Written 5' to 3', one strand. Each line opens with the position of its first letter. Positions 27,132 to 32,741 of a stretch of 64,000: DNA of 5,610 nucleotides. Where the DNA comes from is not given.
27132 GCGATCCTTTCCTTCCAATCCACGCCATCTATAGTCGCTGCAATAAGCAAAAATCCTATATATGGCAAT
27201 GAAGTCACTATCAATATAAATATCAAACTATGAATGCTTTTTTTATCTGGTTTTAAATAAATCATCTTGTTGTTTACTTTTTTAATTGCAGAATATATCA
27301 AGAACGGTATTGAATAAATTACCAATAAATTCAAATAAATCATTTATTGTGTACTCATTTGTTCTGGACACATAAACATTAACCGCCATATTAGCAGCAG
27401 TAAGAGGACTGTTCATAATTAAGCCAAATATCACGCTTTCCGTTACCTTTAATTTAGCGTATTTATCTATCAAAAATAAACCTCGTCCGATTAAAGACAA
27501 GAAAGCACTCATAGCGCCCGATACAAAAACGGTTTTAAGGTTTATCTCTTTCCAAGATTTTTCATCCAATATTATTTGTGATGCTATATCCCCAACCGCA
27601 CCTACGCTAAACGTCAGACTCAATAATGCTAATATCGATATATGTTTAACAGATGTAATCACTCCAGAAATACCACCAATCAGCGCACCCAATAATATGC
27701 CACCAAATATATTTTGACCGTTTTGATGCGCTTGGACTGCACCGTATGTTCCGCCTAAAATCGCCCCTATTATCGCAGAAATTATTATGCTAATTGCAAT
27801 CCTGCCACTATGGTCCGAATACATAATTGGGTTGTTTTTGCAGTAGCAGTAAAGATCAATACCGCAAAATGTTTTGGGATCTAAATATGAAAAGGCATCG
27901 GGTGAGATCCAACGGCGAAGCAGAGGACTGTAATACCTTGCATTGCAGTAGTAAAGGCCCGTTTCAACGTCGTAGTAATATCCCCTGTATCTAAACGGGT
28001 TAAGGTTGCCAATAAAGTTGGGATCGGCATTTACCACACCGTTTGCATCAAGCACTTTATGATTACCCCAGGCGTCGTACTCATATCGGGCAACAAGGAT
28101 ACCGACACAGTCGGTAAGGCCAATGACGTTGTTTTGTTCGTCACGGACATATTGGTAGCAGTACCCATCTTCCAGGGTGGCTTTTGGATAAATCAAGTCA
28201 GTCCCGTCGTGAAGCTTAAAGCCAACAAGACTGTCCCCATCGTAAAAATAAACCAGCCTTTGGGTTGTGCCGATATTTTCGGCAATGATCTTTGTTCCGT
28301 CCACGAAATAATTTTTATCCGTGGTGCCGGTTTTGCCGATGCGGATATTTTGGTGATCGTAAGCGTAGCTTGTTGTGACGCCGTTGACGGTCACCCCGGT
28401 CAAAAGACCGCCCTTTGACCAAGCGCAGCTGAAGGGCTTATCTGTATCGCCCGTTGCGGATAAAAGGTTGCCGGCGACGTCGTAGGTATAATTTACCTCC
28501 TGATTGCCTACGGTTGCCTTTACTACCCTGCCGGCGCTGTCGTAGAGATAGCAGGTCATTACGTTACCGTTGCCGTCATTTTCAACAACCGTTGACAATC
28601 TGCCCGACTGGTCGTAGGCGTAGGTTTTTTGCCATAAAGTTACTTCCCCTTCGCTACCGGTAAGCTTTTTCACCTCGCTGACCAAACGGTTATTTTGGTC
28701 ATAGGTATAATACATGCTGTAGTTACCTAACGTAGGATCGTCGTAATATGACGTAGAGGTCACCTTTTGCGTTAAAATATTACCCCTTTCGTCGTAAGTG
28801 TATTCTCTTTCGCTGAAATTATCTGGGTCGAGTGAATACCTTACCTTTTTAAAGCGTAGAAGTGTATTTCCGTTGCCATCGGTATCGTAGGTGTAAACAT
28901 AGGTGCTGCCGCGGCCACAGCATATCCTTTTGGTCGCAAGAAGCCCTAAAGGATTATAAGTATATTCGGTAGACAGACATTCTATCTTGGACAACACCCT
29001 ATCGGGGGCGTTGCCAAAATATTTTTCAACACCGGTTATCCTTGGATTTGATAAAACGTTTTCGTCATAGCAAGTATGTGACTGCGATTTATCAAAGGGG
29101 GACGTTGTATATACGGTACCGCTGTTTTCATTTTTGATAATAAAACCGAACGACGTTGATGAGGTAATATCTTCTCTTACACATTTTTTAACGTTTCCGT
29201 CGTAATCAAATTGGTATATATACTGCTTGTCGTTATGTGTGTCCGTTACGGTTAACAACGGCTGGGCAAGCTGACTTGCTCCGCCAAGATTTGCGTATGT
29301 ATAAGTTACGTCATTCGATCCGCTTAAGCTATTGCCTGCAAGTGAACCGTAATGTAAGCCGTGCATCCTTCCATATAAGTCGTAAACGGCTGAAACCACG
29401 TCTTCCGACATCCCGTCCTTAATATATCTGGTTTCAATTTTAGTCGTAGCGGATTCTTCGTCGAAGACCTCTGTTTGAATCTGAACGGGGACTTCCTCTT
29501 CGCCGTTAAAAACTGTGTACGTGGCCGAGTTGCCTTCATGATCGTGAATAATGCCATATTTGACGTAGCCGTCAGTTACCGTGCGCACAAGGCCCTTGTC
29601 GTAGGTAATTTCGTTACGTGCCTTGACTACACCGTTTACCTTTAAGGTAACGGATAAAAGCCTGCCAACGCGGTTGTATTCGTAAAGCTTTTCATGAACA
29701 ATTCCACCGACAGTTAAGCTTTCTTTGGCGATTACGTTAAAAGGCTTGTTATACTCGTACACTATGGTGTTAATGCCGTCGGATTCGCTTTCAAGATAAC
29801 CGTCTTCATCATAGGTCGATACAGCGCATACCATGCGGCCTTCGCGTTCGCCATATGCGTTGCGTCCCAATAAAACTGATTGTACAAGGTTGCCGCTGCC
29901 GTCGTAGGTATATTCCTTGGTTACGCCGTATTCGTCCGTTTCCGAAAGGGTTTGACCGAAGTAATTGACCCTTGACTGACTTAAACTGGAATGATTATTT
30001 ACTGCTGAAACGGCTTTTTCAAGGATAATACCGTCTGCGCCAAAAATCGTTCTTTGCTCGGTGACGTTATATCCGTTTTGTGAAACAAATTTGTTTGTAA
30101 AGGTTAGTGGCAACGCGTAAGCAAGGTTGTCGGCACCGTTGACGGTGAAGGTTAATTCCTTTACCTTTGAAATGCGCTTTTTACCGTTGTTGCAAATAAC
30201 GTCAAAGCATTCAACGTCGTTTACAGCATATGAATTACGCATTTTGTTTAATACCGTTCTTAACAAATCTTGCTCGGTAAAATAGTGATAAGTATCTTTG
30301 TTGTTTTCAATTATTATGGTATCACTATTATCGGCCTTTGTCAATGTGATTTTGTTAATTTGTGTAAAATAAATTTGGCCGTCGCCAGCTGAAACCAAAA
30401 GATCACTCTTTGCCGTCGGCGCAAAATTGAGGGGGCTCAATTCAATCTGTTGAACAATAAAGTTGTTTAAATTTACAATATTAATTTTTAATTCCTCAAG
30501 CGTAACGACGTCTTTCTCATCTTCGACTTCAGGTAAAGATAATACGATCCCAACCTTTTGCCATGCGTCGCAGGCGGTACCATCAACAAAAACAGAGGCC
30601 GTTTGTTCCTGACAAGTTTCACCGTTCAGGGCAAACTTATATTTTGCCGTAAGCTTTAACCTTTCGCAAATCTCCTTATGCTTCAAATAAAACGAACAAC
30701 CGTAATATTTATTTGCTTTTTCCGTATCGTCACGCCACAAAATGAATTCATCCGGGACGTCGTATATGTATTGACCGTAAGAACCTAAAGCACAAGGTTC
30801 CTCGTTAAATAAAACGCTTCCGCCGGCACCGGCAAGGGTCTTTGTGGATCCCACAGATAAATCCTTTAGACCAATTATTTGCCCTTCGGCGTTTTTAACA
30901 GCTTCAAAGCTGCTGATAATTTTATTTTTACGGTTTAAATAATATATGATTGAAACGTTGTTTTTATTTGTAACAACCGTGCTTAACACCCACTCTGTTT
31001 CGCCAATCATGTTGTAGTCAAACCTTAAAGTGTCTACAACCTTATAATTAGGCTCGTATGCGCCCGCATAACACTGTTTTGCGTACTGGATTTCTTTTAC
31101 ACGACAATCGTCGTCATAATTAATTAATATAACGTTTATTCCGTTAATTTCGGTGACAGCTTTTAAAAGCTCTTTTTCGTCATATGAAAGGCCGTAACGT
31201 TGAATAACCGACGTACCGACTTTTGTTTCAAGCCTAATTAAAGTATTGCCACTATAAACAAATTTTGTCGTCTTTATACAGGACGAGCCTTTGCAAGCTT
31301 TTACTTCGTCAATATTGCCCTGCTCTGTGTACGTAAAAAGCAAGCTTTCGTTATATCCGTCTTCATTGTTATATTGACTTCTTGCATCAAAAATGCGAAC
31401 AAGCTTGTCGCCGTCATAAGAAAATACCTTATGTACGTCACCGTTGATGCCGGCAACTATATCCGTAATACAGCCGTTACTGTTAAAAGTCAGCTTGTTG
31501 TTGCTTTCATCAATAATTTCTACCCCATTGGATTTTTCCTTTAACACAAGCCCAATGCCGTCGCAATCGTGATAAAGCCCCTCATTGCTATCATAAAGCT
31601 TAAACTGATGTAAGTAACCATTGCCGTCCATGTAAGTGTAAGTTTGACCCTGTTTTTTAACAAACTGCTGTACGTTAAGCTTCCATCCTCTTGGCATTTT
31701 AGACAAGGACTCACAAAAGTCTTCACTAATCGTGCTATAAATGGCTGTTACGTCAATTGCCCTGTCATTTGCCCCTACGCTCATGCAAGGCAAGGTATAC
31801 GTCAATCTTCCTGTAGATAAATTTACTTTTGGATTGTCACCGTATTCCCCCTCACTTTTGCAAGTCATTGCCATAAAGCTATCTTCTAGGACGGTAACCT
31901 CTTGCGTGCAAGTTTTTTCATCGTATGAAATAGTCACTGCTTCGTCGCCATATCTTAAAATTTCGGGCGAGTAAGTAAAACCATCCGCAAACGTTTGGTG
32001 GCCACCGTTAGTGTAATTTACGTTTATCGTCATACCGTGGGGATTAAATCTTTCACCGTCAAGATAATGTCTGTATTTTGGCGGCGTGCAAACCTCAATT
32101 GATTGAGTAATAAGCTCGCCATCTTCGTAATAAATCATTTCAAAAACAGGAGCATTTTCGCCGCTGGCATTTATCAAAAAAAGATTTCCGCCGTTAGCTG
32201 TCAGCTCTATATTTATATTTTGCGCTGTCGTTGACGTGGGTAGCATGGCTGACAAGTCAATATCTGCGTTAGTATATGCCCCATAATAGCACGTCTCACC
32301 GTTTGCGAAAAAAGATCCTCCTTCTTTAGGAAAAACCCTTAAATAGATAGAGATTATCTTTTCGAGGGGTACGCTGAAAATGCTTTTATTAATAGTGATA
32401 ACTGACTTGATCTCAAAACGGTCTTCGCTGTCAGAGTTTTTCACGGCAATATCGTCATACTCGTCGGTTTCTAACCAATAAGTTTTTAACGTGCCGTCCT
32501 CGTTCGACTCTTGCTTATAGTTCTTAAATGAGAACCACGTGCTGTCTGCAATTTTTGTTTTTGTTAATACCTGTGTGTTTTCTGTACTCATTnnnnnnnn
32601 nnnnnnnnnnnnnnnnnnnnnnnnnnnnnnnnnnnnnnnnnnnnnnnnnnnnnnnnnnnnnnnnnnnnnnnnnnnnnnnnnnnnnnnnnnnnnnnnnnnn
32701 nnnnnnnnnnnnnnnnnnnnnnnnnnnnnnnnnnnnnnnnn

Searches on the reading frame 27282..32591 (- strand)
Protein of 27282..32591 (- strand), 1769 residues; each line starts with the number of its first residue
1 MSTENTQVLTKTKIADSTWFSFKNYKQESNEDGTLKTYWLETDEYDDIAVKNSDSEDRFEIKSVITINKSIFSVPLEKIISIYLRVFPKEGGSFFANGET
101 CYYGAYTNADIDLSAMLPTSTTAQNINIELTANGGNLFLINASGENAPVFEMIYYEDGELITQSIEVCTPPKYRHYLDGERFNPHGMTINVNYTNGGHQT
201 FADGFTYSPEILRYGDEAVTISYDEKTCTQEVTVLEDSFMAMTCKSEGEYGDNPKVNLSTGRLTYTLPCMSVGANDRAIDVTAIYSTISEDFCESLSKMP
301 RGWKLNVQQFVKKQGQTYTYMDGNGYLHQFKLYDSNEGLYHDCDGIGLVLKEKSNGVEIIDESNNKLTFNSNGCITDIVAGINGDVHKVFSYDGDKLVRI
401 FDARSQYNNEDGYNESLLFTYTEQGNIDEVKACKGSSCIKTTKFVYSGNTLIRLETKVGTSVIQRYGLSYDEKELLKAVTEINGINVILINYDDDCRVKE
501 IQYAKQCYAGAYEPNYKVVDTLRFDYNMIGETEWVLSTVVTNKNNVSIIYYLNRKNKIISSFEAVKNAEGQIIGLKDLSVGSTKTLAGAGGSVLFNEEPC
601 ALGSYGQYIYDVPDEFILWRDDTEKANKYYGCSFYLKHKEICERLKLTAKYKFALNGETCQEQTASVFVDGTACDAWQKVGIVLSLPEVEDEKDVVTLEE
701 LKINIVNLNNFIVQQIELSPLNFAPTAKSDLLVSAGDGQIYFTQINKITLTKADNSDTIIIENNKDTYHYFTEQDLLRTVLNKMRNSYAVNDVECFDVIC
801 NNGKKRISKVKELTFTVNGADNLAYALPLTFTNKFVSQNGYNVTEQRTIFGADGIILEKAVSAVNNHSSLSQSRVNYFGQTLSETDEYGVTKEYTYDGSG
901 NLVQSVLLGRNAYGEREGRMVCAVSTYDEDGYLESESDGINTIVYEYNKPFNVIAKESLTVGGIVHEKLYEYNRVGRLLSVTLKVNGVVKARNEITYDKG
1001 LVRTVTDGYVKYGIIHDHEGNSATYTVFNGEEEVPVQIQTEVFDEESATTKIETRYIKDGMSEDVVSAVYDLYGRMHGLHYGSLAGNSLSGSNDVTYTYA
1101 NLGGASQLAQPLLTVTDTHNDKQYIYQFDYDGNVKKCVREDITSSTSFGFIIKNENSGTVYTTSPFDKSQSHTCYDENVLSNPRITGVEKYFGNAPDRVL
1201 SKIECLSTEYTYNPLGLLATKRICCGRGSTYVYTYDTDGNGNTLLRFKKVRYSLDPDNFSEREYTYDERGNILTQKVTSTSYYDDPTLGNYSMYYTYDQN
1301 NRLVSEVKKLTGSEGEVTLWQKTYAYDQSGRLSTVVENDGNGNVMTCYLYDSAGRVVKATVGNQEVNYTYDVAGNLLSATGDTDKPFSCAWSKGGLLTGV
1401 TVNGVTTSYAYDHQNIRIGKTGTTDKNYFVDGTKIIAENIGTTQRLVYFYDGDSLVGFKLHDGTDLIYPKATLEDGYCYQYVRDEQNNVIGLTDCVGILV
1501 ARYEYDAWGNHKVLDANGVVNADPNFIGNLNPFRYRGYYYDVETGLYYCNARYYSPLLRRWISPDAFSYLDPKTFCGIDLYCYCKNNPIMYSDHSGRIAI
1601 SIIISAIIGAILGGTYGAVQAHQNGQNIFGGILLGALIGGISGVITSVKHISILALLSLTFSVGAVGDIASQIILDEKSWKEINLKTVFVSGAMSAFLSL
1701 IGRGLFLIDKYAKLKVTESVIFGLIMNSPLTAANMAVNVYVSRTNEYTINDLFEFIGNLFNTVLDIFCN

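Call 3: search_protein_families(library=pfam, proteins=[window:27282-32591:-], max_evalue=0.01)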
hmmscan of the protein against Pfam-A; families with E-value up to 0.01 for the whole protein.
window:27282-32591:- (1769 aa): 2 families
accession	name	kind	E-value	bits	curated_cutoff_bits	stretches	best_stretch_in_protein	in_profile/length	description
PF05593.20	RHS_repeat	-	5.6e-15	55.7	22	0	1297-1341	1-37/38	RHS Repeat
PF07523.18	Big_3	-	0.0077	16.9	21.2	0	174-234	6-68/68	Bacterial Ig-like domain (group 3)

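Call 4: search_protein_families(library=ncbifam, proteins=[window:27282-32591:-], max_evalue=0.01)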
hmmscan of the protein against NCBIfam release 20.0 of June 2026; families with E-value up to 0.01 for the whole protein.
window:27282-32591:- (1769 aa): 3 families
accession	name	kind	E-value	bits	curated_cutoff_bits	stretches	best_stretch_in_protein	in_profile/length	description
TIGR03696.1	Rhs_assc_core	domain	5.8e-20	71.6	32.5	1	1505-1596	1-75/76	RHS repeat-associated core domain-containing protein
TIGR01643.1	YD_repeat_2x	repeat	0.00015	22.1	15.8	0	878-903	4-29/42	YD repeat-containing protein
NF041250.1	VI_TagQ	equivalog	0.0016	17.8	300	1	1592-1646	51-107/301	type VI secretion system-associated lipoprotein TagQ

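Call 10: search_solved_structures(query=window:27282-32591:-, max_evalue=0.01)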
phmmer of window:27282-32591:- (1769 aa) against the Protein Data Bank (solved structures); distinct sequences matched with E-value up to 0.01: 17.
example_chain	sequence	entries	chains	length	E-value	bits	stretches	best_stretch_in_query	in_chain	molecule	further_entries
8h8a_A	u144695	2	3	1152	1.8e-14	55.2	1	1322-1596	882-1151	Putative Rhs-family protein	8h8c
8h8b_A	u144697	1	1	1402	1.7e-13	52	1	1448-1591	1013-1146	Putative Rhs-family protein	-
8cp6_B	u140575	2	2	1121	2.6e-13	51.4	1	1530-1594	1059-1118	Toxin protein Tse5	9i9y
7q97_A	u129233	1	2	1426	1.1e-11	46.1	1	1478-1601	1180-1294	Rhs family protein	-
8qja_A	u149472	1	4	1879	2.5e-11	44.8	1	1360-1572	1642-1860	Putative type VI secretion system YD repeat-containing Rhs element Vgr protein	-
5kis_B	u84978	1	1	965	1.1e-08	36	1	1225-1605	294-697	RHS2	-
6l7i_G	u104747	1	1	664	4e-06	27.6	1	1260-1596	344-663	TccC2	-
6sup_A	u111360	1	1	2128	0.00014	22.5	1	1496-1598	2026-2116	TcdB2,TccC3,Cell division control protein 42 homolog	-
6h6e_F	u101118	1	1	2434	0.00018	22.1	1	1496-1598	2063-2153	TcdB2,TccC3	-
6suf_F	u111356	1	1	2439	0.00018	22.1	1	1496-1598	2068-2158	TcdB2,TccC3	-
6suq_A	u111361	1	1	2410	0.00047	20.7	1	1496-1596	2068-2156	TcdB2,TccC3,Genome polyprotein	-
6h6g_A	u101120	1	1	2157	0.00075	20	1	1496-1596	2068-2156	TcdB2,TccC3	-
4o9x_A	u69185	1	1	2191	0.00076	20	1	1496-1596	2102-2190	TcdB2, TccC3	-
9c4k_Q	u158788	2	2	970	0.00079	20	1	1493-1598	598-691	Toxin subunit YenC2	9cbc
6h6f_F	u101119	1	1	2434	0.0012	19.3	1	1496-1598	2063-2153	TcdB2,TccC3,TccC3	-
4igl_B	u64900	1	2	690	0.0017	18.8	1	1493-1596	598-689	YenC2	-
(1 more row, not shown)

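Call 68: search_protein_families(library=padloc, proteins=[window:27282-32591:-], max_evalue=0.01)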
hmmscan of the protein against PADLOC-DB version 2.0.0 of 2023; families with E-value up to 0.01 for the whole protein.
window:27282-32591:- (1769 aa): 0 families

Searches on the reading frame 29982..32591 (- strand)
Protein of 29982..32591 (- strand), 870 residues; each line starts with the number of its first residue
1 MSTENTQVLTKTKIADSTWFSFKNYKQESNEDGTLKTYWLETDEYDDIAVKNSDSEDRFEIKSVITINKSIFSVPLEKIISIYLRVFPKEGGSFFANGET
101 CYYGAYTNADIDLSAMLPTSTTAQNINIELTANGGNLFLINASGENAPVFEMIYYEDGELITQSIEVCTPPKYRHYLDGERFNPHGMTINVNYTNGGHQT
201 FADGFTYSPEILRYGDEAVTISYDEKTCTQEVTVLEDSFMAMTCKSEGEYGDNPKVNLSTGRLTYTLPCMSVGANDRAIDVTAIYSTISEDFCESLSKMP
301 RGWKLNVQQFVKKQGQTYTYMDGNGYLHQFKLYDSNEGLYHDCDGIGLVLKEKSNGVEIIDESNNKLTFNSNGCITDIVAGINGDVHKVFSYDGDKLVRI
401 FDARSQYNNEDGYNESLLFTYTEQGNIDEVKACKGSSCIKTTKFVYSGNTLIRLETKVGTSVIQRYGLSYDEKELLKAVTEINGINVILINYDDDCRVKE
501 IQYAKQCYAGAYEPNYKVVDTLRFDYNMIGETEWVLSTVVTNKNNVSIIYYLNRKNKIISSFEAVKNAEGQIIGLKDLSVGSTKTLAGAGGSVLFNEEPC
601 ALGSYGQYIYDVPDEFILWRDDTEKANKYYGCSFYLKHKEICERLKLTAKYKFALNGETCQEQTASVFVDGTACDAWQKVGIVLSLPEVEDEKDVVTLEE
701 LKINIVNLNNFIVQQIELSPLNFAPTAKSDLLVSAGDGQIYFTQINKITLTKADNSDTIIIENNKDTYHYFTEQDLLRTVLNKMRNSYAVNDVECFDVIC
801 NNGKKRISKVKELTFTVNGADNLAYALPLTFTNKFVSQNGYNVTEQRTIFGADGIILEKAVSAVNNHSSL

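Call 9: search_protein_families(library=pfam, proteins=[window:29982-32591:-], max_evalue=10)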
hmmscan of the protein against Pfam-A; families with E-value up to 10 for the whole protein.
window:29982-32591:- (870 aa): 3 families
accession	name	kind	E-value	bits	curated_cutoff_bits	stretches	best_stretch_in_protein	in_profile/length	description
PF03384.19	DUF287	-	0.012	16.4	21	1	773-815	11-51/55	Drosophila protein of unknown function, DUF287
PF07523.18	Big_3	-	0.012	16.3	21.2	1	174-234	6-68/68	Bacterial Ig-like domain (group 3)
PF18436.6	HECW1_helix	-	0.22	12.1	25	1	760-786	19-45/67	Helical box domain of E3 ubiquitin-protein ligase HECW1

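Call 11: find_homologous_proteins(query=window:29982-32591:-, max_evalue=0.00001)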
Query window:29982-32591:- (870 aa): 2 proteins with E <= 0.00001 among 8000 candidates.
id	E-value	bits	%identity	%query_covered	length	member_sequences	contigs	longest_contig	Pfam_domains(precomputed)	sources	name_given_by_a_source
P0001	0.0e+0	1208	99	63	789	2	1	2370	-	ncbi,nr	ncbi:MAG: hypothetical protein IJC01_03280, partial [Clostridia bacterium]|nr:hypothetical protein [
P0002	5.9e-18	82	37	9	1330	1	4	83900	PF07523.19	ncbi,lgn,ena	-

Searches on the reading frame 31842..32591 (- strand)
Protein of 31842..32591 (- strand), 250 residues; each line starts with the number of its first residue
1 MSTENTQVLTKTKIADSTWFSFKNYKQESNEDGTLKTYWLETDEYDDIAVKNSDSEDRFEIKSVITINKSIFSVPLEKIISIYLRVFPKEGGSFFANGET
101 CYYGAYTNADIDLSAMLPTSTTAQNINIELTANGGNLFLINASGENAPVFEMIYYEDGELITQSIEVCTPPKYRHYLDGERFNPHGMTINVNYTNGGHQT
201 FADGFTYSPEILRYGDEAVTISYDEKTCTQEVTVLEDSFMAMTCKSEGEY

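Call 19: search_protein_families(library=phrogs, proteins=[window:31842-32591:-], max_evalue=0.01)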
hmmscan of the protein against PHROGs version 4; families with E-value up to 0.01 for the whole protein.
window:31842-32591:- (250 aa): 0 families

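Call 54: search_protein_representatives(protein=window:31842-32591:-)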
Query: 250 residues. Proteins with E-value up to 0.001 (for the whole library): 2481; up to 1e-10: 861; up to 1e-30: 101. The best 150 are listed.
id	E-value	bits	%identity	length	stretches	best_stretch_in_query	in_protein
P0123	4.3e-134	461.5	30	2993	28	162-237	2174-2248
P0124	4.4e-131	451.7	32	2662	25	163-236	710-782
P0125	2.4e-128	442.8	29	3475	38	159-228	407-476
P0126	2.1e-97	341.4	30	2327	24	164-248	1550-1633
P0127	6.7e-97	339.8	35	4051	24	163-235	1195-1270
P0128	1.3e-90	319.2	34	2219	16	164-236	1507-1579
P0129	4.3e-89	314.2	28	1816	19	156-238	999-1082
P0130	1.9e-81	289.2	30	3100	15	164-241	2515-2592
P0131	4.5e-77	274.9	37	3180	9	164-235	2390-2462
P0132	2.2e-71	256.3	37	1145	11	164-240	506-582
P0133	2.9e-70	252.6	34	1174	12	163-237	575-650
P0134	6.8e-68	244.8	33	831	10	163-247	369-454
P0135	8.2e-67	241.3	33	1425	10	163-245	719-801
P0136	1.1e-65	237.5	36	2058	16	106-237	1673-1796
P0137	8.0e-64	231.5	35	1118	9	164-234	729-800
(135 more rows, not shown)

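Call 67: predict_structure(protein=window:31842-32591:-)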
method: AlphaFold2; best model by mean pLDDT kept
length: 250 residues; sequences in the alignment: 1
mean_pLDDT: 38.6   pTM: 0.34
mean pLDDT of the five models: 38.6, 35.1, 34.0, 32.4, 27.8
residues with pLDDT >= 90: 0; 70-90: 0; 50-70: 42; < 50: 208
segments of 3 or more residues with pLDDT < 50: 1-30, 32-71, 89-109, 118-146, 165-250
pLDDT, mean of each block of 10 residues (from residue 1): 36 31 41 41 35 30 39 56 54 36 38 50 40 33 47 63 46 29 31 28 27 29 35 35 35
secondary structure, 60 per line:
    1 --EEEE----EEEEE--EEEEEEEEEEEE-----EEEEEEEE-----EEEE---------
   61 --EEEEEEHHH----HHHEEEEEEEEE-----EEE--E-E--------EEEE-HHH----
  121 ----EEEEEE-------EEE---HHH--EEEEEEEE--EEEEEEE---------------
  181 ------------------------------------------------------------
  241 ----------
elements in order: E3-6 E11-15 E18-29 E35-42 E48-51 E63-68 E79-87 E93-95 E109-112 E125-130 E138-140 E149-156 E159-165
